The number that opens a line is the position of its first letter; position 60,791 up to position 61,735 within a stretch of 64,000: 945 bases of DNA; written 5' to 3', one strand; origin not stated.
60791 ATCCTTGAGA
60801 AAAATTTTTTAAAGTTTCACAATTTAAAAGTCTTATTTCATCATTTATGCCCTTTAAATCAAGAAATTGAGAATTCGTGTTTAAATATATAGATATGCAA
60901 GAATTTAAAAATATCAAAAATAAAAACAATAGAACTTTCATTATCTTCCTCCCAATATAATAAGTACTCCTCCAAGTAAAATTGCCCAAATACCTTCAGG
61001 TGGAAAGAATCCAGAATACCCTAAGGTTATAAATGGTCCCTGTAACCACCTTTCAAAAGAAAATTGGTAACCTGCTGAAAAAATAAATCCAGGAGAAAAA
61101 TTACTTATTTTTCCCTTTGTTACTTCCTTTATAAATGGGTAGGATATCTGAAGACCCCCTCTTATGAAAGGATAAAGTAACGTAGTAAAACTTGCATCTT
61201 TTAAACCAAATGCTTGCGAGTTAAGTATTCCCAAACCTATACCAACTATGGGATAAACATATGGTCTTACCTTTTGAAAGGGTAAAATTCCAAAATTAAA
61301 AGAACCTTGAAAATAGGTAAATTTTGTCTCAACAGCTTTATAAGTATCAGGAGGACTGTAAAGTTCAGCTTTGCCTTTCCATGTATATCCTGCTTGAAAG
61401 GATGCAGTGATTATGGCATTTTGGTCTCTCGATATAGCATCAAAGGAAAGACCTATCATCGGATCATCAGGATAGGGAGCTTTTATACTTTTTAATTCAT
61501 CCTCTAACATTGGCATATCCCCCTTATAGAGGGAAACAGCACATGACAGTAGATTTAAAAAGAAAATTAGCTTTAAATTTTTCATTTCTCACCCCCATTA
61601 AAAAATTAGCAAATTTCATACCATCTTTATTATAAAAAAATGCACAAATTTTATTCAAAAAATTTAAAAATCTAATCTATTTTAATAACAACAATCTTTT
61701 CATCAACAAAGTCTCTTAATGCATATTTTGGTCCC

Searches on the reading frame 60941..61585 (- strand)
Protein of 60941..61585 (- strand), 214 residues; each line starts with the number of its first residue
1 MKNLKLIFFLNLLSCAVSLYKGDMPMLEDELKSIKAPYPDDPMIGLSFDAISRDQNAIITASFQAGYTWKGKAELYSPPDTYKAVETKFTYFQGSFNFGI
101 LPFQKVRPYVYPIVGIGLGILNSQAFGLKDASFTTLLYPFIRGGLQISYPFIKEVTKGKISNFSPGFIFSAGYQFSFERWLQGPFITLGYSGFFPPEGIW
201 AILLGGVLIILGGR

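Call 69: find_encoding_contigs(protein=window:60941-61585:-, flank=10000, max_places=3)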
Protein window:60941-61585:- (214 aa): no gene with exactly this product is on record in the collection.
